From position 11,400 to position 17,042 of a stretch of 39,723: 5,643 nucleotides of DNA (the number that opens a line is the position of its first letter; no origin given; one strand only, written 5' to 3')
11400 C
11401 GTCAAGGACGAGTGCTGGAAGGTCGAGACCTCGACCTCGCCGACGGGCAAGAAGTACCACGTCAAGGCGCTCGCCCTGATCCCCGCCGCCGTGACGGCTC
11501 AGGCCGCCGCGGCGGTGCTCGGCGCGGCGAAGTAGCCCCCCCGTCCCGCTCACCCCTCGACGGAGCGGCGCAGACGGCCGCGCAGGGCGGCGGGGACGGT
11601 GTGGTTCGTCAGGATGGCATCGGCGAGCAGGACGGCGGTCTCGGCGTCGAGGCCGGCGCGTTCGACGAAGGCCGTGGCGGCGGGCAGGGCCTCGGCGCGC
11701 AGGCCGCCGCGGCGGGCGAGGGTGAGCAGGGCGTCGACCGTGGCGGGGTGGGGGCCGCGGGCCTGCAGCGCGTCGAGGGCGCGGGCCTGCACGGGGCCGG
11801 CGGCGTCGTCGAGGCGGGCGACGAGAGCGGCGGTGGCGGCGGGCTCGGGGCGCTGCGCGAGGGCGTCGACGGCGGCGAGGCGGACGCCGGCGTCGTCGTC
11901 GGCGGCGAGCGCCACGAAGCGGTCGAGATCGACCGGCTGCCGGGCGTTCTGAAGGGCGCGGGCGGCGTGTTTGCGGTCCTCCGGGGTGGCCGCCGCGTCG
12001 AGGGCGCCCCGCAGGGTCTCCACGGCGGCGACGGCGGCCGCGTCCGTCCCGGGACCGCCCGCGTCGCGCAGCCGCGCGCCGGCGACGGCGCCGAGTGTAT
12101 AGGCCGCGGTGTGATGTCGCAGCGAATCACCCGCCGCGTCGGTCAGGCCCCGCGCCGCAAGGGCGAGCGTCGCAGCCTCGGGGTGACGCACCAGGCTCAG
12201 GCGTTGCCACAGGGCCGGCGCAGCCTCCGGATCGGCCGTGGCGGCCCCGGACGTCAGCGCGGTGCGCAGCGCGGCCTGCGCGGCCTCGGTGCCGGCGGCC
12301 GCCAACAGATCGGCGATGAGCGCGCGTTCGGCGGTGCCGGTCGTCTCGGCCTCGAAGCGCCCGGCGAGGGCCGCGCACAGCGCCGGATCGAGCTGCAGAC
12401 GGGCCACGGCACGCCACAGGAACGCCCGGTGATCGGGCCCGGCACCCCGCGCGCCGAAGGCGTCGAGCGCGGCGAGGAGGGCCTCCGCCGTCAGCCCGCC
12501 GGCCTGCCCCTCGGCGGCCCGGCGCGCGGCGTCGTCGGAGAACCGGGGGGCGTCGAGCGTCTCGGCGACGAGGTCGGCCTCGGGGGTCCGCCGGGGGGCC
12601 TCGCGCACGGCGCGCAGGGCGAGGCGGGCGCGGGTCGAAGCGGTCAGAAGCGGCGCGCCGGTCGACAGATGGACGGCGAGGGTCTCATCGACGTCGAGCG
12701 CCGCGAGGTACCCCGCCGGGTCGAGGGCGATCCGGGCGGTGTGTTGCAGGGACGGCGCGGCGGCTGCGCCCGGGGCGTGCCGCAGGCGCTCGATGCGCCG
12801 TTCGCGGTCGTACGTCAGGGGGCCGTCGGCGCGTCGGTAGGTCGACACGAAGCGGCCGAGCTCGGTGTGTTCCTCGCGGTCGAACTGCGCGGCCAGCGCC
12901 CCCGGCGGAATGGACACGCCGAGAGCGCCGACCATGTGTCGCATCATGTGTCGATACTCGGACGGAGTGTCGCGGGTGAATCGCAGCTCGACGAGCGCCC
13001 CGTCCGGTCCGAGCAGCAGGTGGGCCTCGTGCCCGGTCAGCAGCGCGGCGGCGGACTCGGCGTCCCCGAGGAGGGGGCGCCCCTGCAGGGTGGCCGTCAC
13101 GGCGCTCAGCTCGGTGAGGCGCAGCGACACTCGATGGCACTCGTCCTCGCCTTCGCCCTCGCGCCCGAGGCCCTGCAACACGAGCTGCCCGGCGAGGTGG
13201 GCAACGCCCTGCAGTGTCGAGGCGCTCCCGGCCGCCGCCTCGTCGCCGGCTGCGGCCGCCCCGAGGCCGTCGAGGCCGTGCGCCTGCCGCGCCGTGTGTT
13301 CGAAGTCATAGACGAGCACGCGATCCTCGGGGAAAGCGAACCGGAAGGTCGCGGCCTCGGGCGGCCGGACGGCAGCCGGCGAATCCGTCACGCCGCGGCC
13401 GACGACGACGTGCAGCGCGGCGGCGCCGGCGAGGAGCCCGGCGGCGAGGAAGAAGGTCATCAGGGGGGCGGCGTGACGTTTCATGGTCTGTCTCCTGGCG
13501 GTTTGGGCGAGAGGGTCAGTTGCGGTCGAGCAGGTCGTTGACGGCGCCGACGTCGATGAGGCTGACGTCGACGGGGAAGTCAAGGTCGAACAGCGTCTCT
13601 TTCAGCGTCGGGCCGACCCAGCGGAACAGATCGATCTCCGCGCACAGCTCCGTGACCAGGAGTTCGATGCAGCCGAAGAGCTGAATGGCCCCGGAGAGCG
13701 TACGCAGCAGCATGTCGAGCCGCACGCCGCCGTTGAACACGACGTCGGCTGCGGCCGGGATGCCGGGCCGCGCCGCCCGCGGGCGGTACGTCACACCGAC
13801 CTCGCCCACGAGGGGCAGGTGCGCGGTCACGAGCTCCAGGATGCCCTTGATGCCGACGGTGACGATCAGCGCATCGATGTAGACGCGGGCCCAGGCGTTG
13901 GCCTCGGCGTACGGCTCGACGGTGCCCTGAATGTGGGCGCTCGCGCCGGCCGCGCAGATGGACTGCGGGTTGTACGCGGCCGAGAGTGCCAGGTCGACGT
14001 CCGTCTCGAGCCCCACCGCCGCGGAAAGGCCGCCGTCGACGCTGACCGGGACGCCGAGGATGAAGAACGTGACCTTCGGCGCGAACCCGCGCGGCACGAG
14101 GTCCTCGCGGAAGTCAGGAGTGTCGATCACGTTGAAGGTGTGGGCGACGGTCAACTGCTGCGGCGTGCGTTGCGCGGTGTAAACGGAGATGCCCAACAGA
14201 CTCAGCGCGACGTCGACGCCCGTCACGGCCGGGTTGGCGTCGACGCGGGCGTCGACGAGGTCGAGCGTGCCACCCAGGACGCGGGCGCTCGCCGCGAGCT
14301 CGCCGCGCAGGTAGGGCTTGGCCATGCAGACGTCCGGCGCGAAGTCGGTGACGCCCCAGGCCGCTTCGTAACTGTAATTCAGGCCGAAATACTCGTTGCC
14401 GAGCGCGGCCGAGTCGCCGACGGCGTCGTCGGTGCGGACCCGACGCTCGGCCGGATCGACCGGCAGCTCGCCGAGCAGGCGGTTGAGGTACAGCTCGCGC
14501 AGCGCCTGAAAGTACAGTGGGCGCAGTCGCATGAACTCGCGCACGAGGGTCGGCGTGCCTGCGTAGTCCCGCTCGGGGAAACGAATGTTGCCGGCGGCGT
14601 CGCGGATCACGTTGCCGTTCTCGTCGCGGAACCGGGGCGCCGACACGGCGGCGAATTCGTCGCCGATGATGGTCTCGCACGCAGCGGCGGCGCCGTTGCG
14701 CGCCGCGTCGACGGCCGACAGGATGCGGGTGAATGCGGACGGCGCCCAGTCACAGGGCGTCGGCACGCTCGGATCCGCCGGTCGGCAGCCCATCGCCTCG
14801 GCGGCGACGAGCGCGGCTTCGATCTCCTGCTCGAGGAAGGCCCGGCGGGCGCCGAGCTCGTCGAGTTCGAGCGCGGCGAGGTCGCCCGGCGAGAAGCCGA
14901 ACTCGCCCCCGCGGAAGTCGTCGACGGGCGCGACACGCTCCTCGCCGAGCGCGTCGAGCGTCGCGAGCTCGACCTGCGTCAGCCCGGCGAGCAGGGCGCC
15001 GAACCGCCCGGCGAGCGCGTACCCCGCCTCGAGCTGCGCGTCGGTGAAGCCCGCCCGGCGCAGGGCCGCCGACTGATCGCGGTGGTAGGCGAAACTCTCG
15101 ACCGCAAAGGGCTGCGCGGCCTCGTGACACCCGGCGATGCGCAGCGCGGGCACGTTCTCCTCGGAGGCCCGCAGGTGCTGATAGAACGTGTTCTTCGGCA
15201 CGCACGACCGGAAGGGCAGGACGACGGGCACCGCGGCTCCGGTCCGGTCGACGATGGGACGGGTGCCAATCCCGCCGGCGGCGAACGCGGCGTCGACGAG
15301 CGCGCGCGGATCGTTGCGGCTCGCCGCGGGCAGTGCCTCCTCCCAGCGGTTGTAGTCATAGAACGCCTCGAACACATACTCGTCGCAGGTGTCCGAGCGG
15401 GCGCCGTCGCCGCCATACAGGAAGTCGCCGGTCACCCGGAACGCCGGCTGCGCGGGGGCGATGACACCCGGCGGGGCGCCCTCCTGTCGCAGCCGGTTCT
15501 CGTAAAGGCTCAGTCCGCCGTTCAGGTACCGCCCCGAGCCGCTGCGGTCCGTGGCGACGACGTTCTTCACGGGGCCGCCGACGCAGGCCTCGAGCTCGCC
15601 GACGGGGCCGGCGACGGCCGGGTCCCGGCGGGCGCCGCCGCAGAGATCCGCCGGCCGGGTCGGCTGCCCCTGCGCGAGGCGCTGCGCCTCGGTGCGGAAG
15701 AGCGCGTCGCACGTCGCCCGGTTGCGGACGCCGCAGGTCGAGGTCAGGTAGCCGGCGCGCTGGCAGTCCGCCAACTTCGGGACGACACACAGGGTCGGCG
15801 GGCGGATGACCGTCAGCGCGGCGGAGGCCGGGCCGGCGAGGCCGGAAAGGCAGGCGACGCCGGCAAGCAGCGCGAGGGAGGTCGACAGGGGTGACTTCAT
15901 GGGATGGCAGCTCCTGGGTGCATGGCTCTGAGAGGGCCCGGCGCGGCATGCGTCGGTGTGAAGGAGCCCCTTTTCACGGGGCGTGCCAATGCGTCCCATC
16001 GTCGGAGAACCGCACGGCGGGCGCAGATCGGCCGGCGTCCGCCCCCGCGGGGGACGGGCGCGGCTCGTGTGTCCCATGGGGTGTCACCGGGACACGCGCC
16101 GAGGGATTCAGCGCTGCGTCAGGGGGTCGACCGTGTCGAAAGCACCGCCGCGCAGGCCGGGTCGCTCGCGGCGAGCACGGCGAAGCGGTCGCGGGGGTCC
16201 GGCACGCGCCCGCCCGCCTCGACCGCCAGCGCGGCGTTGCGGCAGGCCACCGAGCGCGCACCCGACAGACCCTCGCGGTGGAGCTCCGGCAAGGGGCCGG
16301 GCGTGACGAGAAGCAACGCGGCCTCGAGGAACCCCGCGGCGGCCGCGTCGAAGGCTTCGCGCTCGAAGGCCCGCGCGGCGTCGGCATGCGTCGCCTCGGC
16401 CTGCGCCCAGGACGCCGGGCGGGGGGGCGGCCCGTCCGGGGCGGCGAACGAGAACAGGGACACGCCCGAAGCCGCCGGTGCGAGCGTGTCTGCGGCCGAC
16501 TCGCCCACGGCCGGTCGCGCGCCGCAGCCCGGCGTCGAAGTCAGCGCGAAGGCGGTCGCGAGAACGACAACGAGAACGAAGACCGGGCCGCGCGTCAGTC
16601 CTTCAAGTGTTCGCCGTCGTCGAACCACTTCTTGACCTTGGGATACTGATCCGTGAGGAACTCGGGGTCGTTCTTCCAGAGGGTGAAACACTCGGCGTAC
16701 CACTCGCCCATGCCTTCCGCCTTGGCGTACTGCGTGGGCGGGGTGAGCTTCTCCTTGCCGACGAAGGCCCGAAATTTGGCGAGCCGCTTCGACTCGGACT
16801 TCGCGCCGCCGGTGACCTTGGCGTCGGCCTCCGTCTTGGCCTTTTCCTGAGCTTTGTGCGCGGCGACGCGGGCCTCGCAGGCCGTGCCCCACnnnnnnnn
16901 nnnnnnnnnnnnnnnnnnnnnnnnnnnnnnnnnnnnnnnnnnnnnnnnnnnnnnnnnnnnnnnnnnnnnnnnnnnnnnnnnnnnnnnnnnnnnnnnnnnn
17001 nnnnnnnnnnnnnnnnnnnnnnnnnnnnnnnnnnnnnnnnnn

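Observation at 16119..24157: ECF sigma / zf-HC2 anti-sigma module followed by a giant S8 subtilase and a Lys-rich PG-binding HExxH protein without a signal peptide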

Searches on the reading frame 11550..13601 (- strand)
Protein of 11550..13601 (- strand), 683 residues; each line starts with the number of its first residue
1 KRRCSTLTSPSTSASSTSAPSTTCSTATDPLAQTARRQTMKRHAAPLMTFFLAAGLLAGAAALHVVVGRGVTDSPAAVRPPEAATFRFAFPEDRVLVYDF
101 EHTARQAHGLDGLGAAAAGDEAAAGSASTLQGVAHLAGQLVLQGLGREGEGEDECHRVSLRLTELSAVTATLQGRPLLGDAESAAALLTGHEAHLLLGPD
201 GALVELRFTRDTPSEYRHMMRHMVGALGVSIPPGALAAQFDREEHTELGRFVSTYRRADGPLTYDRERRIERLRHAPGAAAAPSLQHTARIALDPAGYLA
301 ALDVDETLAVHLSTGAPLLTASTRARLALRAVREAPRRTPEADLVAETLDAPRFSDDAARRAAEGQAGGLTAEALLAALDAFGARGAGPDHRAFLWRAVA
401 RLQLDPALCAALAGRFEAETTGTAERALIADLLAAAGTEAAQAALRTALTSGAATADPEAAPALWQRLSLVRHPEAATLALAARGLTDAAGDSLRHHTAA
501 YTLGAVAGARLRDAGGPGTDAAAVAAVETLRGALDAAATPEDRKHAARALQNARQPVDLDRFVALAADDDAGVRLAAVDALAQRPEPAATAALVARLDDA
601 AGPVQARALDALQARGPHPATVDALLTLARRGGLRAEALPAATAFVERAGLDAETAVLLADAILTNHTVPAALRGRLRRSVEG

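Call 7: search_protein_families(library=pfam, proteins=[window:11550-13601:-], max_evalue=0.001)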
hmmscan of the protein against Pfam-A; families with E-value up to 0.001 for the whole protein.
window:11550-13601:- (683 aa): 1 family
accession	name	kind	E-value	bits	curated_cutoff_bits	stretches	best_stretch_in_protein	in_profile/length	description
PF13646.12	HEAT_2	-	1.3e-07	32.2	27.7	1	528-613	2-88/88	HEAT repeats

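Call 71: search_protein_families(library=padloc, proteins=[window:11550-13601:-], max_evalue=0.01)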
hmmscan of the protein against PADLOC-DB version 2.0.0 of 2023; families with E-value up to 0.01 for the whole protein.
window:11550-13601:- (683 aa): 0 families

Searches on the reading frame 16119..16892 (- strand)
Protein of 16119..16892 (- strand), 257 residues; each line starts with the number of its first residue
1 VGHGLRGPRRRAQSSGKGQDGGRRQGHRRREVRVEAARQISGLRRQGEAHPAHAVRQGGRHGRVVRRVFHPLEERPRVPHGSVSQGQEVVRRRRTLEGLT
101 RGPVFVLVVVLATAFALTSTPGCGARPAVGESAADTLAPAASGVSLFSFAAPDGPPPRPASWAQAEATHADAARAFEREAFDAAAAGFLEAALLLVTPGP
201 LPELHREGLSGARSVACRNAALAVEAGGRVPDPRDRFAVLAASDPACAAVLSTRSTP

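Call 4: search_protein_families(library=pfam, proteins=[window:16119-16892:-], max_evalue=0.01)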
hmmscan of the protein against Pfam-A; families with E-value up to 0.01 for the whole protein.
window:16119-16892:- (257 aa): 0 families

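Call 5: search_protein_families(library=ncbifam, proteins=[window:16119-16892:-], max_evalue=0.01)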
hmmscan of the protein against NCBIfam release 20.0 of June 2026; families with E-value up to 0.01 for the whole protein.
window:16119-16892:- (257 aa): 0 families

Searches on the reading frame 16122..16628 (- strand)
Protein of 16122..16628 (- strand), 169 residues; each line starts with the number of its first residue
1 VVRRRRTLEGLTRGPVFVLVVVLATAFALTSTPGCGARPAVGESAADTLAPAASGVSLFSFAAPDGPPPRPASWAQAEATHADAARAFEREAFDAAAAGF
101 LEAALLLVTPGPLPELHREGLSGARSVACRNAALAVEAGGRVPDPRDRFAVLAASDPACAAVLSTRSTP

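Call 62: find_homologous_proteins(query=window:16122-16628:-, max_evalue=0.01)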
Query seq(169 aa) (169 aa): 4 proteins with E <= 0.01 among 2386 candidates.
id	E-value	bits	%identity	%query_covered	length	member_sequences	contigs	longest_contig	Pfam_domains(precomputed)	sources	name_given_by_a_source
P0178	3.7e-71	256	99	76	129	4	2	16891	-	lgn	-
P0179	4.6e-62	227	81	85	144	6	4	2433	-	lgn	-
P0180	4.4e-18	84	51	53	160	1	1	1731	-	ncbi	-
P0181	2.1e-13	69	44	97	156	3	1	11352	-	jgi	jgi:hypothetical protein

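Call 71: search_protein_families(library=padloc, proteins=[window:16122-16628:-], max_evalue=0.01)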
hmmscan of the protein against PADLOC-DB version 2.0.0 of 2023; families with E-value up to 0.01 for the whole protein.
window:16122-16628:- (169 aa): 0 families

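Call 77: predict_structure(alignment_id=A2)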
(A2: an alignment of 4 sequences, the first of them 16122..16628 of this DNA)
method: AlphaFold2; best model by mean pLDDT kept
length: 169 residues; sequences in the alignment: 4
mean_pLDDT: 69.2   pTM: 0.63
mean pLDDT of the five models: 69.2, 66.4, 65.5, 64.6, 61.2
residues with pLDDT >= 90: 40; 70-90: 60; 50-70: 21; < 50: 48
segments of 3 or more residues with pLDDT < 50: 1-45, 167-169
pLDDT, mean of each block of 10 residues (from residue 1): 35 36 34 40 49 71 75 89 95 93 87 77 90 89 73 83 62
secondary structure, 60 per line:
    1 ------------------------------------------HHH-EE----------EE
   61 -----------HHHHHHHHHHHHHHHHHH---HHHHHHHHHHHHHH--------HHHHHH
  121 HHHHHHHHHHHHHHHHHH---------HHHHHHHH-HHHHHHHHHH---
elements in order: H72-89 H93-106 H115-138 H148-155 H157-166
